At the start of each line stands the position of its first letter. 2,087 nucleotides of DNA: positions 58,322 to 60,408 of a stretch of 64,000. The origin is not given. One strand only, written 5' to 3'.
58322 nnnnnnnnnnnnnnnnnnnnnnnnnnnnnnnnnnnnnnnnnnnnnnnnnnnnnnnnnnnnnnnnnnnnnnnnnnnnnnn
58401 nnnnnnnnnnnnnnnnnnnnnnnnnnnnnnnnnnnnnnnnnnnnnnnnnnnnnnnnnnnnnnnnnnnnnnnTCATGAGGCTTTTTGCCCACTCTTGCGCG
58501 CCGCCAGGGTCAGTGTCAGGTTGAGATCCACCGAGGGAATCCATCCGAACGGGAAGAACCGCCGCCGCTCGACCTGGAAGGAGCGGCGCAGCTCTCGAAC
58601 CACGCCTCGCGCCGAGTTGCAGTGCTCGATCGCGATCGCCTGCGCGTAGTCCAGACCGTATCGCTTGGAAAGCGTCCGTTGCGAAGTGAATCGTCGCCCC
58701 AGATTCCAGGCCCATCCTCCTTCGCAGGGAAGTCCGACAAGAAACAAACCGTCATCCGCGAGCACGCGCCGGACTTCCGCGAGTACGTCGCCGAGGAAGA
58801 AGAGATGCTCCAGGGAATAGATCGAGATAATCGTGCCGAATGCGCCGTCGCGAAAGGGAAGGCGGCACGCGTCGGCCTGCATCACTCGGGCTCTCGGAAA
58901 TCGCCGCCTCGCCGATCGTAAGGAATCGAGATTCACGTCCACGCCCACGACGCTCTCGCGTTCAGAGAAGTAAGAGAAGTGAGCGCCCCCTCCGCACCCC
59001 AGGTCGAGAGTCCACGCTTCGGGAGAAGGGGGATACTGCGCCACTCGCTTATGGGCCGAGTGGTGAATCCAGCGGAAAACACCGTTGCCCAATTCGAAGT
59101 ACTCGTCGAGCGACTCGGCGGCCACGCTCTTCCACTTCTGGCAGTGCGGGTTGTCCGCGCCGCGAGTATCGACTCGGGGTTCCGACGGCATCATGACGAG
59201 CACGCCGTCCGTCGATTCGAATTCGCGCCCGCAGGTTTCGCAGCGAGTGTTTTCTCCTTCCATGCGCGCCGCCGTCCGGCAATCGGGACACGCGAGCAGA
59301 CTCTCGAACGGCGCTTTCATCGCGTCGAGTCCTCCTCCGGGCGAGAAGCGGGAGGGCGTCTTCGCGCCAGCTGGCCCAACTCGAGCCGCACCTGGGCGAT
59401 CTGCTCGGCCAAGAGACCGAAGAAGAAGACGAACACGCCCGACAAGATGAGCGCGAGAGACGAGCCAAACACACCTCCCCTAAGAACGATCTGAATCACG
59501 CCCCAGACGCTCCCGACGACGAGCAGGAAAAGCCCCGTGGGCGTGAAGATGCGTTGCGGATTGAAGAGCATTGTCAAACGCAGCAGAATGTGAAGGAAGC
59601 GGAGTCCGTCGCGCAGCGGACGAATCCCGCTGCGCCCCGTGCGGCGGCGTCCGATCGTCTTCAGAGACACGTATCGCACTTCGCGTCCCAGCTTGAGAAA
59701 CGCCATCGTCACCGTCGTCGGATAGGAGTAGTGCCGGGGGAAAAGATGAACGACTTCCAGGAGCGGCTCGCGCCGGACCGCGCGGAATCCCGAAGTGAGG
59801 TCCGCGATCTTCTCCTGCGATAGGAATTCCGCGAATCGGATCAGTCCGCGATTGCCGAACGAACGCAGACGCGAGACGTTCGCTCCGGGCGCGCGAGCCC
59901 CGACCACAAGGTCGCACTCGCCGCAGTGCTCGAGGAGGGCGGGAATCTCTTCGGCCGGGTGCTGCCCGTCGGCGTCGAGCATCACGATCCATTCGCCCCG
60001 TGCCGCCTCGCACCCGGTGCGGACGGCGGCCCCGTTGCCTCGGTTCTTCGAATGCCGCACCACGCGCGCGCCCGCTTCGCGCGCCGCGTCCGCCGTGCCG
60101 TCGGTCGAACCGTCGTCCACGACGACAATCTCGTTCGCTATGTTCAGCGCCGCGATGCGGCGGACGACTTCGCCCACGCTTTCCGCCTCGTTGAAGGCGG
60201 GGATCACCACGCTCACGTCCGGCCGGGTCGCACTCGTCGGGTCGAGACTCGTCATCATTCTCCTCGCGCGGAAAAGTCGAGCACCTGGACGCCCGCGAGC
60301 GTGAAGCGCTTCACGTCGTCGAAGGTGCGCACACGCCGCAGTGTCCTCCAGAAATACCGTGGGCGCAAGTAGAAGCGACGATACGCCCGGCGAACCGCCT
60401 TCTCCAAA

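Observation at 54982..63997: Tightly overlapping seven-gene minus-strand operon: oxidoreductase, AsnB, B12-radical SAM, GtrB-like GT2, Zn-ribbon methyltransferase, hypothetical protein and a GT-C-like membrane protein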

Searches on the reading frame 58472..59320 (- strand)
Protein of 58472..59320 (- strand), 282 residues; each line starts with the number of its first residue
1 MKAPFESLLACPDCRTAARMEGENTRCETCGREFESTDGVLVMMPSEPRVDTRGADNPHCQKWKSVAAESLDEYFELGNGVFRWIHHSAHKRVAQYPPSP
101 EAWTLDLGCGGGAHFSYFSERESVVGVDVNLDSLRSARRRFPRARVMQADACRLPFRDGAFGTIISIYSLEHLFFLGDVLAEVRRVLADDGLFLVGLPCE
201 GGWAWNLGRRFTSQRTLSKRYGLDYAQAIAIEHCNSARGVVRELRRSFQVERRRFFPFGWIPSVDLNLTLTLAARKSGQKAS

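Call 5: search_protein_families(library=pfam, proteins=[window:58472-59320:-], max_evalue=0.01)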
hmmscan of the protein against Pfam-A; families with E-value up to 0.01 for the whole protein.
window:58472-59320:- (282 aa): 7 families
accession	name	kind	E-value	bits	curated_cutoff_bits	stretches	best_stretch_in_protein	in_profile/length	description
PF08241.18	Methyltransf_11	-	5.2e-19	69.1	21.2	1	105-194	1-94/95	Methyltransferase domain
PF13649.12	Methyltransf_25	-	9.5e-17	61.9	27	1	105-191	2-97/97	Methyltransferase domain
PF13847.12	Methyltransf_31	-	1.2e-10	41.7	27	1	104-199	7-113/145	Methyltransferase domain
PF08242.18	Methyltransf_12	-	2.5e-10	41.4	30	1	105-193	1-98/98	Methyltransferase domain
PF13489.12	Methyltransf_23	-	1.7e-07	31.6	27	1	100-201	22-122/164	Methyltransferase domain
PF01209.24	Ubie_methyltran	-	0.0005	19.9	20.1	1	99-194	46-150/233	ubiE/COQ5 methyltransferase family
PF09723.15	Zn_ribbon_8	-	0.01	16.3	34.4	0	26-45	7-22/41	Zinc ribbon domain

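Call 6: search_protein_families(library=ncbifam, proteins=[window:58472-59320:-], max_evalue=0.01)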
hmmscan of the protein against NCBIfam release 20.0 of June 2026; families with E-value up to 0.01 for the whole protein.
window:58472-59320:- (282 aa): 21 families
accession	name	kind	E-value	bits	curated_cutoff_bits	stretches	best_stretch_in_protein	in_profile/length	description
NF045667.1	MTase_DVU1556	equivalog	3.2e-15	56.2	155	1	96-195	18-119/213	DVU_1556 family methyltransferase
NF008300.0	PRK11088.1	equivalog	4e-10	39.6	303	1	10-194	4-178/272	23S rRNA (guanine(745)-N(1))-methyltransferase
TIGR02072.1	BioC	equivalog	9.5e-09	35.4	184.95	1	101-196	35-133/244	malonyl-ACP O-methyltransferase BioC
TIGR01934.1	MenG_MenH_UbiE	subfamily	1.1e-08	34.7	158.35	1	93-195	32-141/223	ubiquinone/menaquinone biosynthesis methyltransferase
NF045825.1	FAmtase_mtf2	equivalog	1.8e-08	34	400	1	105-194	63-157/248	fatty-acid O-methyltransferase Mtf2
NF001244.0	PRK00216.1-5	equivalog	4.1e-08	32.8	216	1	92-193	40-151/236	bifunctional demethylmenaquinone methyltransferase/2-methoxy-6-polyprenyl-1,4-benzoquinol methylase UbiE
NF045823.1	PthPhpthDimycoMt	equivalog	8e-08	31.8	300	1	106-194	72-165/256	phthiotriol/phenolphthiotriol dimycocerosates methyltransferase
NF001241.0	PRK00216.1-2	equivalog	4.3e-07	29.8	327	1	98-195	49-147/231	demethylmenaquinone methyltransferase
NF043040.1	corrin_prot_MT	hypoth_equivalog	8.7e-07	28.6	180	1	88-195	29-147/216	corrinoid protein-associated methyltransferase CpaM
NF007610.0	PRK10258.1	equivalog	4.8e-06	26.1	342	1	87-191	29-134/251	malonyl-ACP O-methyltransferase BioC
NF052510.1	methyltran_MpqE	exception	2.3e-05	23.9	335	1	71-193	15-149/234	methyl-plastoquinone biosynthesis methyltransferase MpqE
NF047649.1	MTase_UXPK_star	exception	2.3e-05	23.6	460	1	102-195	79-181/283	methyltransferase/UXPK-star double selenoprotein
NF004452.0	PRK05785.1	equivalog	6.2e-05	22.6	207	1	81-187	34-137/228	hypothetical protein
NF002463.0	PRK01683.1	equivalog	9.4e-05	22.1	297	1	91-154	22-88/258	trans-aconitate 2-methyltransferase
NF000133.1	Erm32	exception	0.00021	20.9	550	1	9-198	9-184/280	23S rRNA (guanine(748)-N(1))-methyltransferase Erm(32)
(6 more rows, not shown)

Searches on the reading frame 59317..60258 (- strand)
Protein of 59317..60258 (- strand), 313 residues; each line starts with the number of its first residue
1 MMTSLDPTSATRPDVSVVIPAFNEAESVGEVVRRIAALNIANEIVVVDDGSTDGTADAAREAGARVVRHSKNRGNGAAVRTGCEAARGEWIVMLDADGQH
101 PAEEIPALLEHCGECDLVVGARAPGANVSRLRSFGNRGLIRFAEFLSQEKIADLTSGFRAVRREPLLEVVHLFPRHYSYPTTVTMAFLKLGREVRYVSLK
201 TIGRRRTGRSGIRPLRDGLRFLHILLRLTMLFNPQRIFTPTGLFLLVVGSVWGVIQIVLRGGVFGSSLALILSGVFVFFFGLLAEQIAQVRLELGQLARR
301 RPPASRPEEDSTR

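Call 5: search_protein_families(library=pfam, proteins=[window:59317-60258:-], max_evalue=0.01)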
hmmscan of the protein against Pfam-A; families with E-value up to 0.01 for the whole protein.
window:59317-60258:- (313 aa): 4 families
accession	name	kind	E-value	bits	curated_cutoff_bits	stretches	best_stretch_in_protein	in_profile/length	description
PF00535.33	Glycos_transf_2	-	8.6e-32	110.8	23.3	1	16-166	1-164/168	Glycosyl transferase family 2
PF13641.12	Glyco_tranf_2_3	-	9.7e-13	49.1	27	1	13-97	1-96/230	Glycosyltransferase like family 2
PF13704.12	Glyco_tranf_2_4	-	3.1e-05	24.8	27.5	1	23-97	2-81/98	Glycosyl transferase family 2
PF10111.15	Glyco_tranf_2_2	-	0.0003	20.8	27.3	1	16-99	1-93/276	Glycosyltransferase like family 2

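Call 6: search_protein_families(library=ncbifam, proteins=[window:59317-60258:-], max_evalue=0.01)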
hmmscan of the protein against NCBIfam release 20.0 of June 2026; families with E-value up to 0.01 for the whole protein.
window:59317-60258:- (313 aa): 22 families
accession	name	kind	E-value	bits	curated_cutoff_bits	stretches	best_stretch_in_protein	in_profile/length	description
TIGR04182.1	glyco_TIGR04182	equivalog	1.5e-40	139.4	325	1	14-293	1-288/293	S-layer glycoprotein N-glycosyltransferase AglJ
NF058614.1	PPMAGASynPpgS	equivalog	1.3e-27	96.7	370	1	14-148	1-140/226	polyprenyl-phospho-N-acetylgalactosaminyl synthase PpgS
NF041391.1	DPhHxTase_Halo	equivalog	6.8e-24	84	375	1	21-219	3-199/213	dolichyl-phosphate hexose transferase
NF007986.1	PRK10714.1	equivalog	6.9e-22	77.9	529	1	14-283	7-276/316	undecaprenyl-phosphate 4-deoxy-4-formamido-L-arabinose transferase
TIGR04283.1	glyco_like_mftF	equivalog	5.3e-18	65.4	182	1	15-107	1-92/221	TIGR04283 family arsenosugar biosynthesis glycosyltransferase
NF010496.0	PRK13915.1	equivalog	1.5e-17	63.6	262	1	13-103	31-132/307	glucosyl-3-phosphoglycerate synthase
NF047588.1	GlcsyltransPgfSStrep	equivalog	4.2e-15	55.7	500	1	15-171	3-169/308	glycosyltransferase PgfS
TIGR03937.1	PgaC_IcaA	equivalog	4.4e-15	55.5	422.3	1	8-98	40-136/407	poly-beta-1,6-N-acetyl-D-glucosamine synthase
TIGR03965.1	mycofact_glyco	equivalog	2.1e-14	53.3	280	1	10-103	70-170/467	mycofactocin biosynthesis glycosyltransferase MftF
NF041875.1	EPS_EpsD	equivalog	2.8e-13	50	370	1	15-103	1-95/325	exopolysaccharide biosynthesis glycosyltransferase EpsD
TIGR03469.1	HpnB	hypoth_equivalog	3e-12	46.3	379.25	1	9-116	40-164/386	hopene-associated glycosyltransferase HpnB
NF007482.0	PRK10073.1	equivalog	2.4e-10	39.9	423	1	11-113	4-111/334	glycosyltransferase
NF047683.1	TeichurnBiosyTuaG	equivalog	2.2e-09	37.3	400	1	11-105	4-104/252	teichuronic acid biosynthesis protein TuaG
NF041865.1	EpsU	equivalog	7e-09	35.2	700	1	8-99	34-134/394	exopolysaccharide biosynthesis GT2 family glycosyltransferase EpsU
NF045692.1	OglycostaseCruG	equivalog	3.5e-08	32.8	600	1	7-110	35-150/386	2'-O-glycosyltransferase CruG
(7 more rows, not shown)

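Call 67: search_solved_structures(query=window:59317-60258:-, max_evalue=0.00001)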
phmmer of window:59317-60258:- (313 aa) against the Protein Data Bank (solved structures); distinct sequences matched with E-value up to 0.00001: 24.
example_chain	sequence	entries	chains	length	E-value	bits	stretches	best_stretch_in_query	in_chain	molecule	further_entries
5mlz_A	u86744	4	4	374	8.9e-20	74.5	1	14-227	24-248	Dolichol monophosphate mannose synthase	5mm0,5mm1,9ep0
9bhc_C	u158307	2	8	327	5.9e-18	68.5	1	13-282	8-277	Undecaprenyl-phosphate 4-deoxy-4-formamido-L-arabinose transferase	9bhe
9hwj_A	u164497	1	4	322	6.8e-18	68.4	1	14-283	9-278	Undecaprenyl-phosphate 4-deoxy-4-formamido-L-arabinose transferase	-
8vxh_A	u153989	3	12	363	7.8e-18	68.2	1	13-282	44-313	Undecaprenyl-phosphate 4-deoxy-4-formamido-L-arabinose transferase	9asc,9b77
6p61_A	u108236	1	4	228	3.7e-10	42.9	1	12-101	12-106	Glycosyltransferase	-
5eke_A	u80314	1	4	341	1.5e-09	40.9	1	13-168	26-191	Uncharacterized glycosyltransferase sll0501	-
5ekp_C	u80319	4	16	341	1.5e-09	40.9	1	13-168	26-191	Uncharacterized glycosyltransferase sll0501 | Glycosyltransferase sll0501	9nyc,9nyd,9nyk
9nye_A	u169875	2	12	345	1.6e-09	40.9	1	13-168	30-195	Glycosyltransferase sll0501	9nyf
7pdo_A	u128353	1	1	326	5.4e-09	39.1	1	8-101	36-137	Glucosyl-3-phosphoglycerate synthase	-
7p5l_A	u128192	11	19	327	5.5e-09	39.1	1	8-101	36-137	Glucosyl-3-phosphoglycerate synthase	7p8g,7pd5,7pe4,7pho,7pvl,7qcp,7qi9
3ckj_A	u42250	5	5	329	5.8e-09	39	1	8-102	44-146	Putative uncharacterized protein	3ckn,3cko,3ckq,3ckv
6yv7_B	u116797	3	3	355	6.1e-09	39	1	7-107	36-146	Glycosyl transferase, family 2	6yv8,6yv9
6yv7_A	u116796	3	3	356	6.2e-09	38.9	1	7-107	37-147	Glycosyl transferase, family 2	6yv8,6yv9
2z87_A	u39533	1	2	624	8e-09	38.6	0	12-104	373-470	Chondroitin synthase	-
2z86_A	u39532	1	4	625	8e-09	38.6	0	12-104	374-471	Chondroitin synthase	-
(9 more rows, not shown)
